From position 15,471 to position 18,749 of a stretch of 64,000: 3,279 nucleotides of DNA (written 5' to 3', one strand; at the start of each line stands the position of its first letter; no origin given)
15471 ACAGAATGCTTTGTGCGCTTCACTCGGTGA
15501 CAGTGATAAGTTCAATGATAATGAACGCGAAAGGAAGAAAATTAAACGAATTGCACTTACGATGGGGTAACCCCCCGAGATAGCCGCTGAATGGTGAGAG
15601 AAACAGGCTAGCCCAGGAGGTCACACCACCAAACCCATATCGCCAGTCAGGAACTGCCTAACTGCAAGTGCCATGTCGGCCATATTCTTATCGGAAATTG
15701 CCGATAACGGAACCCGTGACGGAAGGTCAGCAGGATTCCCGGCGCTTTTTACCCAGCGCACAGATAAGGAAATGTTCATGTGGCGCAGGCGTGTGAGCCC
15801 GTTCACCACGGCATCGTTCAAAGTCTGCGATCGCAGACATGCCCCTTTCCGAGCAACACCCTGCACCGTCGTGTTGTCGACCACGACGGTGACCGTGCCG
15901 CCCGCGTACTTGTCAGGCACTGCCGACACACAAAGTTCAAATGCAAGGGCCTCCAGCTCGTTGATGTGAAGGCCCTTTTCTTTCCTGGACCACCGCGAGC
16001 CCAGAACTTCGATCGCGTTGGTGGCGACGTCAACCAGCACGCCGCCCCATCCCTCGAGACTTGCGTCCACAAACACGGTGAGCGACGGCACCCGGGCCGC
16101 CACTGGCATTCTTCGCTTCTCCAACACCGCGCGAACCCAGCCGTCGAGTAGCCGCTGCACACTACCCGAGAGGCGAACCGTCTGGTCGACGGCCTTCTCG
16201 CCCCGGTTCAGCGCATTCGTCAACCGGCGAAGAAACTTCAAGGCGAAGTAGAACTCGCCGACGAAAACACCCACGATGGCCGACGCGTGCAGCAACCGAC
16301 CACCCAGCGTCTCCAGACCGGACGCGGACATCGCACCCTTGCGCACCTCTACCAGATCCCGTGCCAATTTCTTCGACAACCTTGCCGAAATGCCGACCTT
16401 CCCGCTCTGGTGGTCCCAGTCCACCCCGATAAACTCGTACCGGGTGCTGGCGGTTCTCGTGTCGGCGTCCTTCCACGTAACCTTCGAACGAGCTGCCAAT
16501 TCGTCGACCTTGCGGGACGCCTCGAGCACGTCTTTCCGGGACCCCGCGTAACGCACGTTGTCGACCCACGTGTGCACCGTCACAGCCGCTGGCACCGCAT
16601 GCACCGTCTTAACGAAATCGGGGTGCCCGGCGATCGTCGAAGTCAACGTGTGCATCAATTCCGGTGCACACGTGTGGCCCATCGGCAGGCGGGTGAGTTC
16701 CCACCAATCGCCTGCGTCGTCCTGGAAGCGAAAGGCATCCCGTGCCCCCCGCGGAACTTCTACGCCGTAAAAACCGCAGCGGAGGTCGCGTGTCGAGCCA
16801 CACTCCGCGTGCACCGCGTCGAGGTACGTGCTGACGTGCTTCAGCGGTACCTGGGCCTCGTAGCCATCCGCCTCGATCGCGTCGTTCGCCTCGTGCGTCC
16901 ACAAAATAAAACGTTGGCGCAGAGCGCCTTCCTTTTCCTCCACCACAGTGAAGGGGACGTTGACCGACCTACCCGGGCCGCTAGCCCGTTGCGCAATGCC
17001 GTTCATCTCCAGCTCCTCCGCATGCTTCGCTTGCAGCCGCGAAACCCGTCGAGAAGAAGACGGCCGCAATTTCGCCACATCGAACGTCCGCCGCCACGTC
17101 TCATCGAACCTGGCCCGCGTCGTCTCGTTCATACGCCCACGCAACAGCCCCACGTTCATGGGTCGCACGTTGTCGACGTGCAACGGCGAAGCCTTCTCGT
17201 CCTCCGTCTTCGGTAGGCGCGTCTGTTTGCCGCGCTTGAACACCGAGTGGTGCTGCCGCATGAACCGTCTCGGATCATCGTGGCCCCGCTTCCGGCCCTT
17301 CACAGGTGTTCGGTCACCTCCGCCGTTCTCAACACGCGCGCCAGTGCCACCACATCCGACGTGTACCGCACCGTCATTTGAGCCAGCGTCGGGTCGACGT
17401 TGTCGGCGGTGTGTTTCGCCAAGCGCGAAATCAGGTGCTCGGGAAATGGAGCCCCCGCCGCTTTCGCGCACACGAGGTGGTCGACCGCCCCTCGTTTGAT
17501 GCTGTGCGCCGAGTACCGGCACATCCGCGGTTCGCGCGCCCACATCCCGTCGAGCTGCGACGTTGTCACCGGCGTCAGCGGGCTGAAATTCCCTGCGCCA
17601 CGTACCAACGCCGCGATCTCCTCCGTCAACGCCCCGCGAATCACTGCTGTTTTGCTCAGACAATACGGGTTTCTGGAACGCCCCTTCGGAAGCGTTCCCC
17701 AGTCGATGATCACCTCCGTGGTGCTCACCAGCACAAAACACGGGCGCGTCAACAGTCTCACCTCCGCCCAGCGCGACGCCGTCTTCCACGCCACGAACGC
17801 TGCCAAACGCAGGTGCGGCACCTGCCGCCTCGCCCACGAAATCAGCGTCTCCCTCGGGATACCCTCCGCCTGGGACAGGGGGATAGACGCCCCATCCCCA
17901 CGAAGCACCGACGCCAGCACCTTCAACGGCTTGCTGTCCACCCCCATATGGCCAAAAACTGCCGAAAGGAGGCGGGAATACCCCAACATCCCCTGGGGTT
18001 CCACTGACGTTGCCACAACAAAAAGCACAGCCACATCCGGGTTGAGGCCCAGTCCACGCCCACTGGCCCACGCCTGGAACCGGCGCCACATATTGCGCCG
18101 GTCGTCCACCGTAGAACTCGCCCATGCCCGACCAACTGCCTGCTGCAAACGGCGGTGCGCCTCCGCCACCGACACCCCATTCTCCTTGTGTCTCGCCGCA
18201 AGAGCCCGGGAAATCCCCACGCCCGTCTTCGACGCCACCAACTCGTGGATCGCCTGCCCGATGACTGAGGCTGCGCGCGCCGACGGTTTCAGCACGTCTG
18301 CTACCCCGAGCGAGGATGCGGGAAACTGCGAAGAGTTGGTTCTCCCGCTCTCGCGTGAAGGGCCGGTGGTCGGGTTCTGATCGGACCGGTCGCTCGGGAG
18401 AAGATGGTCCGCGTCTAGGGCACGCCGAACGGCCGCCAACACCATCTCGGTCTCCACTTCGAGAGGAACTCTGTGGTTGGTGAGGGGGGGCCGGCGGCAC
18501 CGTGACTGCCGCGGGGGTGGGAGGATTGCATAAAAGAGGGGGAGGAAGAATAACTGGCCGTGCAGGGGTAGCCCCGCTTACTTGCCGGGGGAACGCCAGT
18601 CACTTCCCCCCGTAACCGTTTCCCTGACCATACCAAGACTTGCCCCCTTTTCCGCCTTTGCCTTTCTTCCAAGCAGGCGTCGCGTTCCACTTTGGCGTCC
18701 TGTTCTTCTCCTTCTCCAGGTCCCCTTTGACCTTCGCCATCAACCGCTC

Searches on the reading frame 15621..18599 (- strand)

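Call 7: search_protein_families(library=pfam, proteins=[window:15621-18500:-], max_evalue=0.01)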
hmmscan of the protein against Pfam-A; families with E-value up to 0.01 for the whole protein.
window:15621-18500:- (959 aa): 1 family
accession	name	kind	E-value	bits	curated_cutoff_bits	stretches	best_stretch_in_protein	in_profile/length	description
PF17917.7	RT_RNaseH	-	0.00083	19.9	24.8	1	807-884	6-87/105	RNase H-like domain found in reverse transcriptase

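Call 26: search_protein_families(library=pfam, alignment_id=A1, max_evalue=0.001)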
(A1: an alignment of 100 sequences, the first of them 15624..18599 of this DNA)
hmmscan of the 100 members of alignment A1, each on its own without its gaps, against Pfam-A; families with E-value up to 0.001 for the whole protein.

A. member 1, window:15624-18599:- (992 aa): 1 family
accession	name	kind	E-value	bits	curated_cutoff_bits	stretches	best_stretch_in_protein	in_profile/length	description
PF17917.7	RT_RNaseH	-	0.00088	19.8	24.8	0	840-917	6-87/105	RNase H-like domain found in reverse transcriptase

B. families by the number of members that match (of 100 scanned): 16 families
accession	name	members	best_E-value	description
PF01591.24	6PF2K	1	4.8e-46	6-phosphofructo-2-kinase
PF08487.16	VIT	1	1.3e-32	Vault protein inter-alpha-trypsin domain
PF01302.31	CAP_GLY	1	1.4e-24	CAP-Gly domain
PF00644.27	PARP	1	8.6e-24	Poly(ADP-ribose) polymerase catalytic domain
PF14560.12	Ubiquitin_2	1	1.2e-23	Ubiquitin-like domain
PF00300.27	His_Phos_1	1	7e-21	Histidine phosphatase superfamily (branch 1)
PF07004.17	SHIPPO-rpt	1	2.7e-16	Sperm-tail PG-rich repeat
PF13768.12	VWA_3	1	3.2e-14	von Willebrand factor type A domain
PF13519.12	VWA_2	1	3.9e-09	von Willebrand factor type A domain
PF05699.19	Dimer_Tnp_hAT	1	2.7e-07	hAT family C-terminal dimerisation region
PF13757.12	VIT_2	1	5.3e-05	Vault protein inter-alpha-trypsin domain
PF00092.34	VWA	1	0.00018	von Willebrand factor type A domain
PF13671.12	AAA_33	1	0.00075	AAA domain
PF16564.11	MBDa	1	0.00076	p55-binding region of Methyl-CpG-binding domain proteins MBD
PF17917.7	RT_RNaseH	1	0.00088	RNase H-like domain found in reverse transcriptase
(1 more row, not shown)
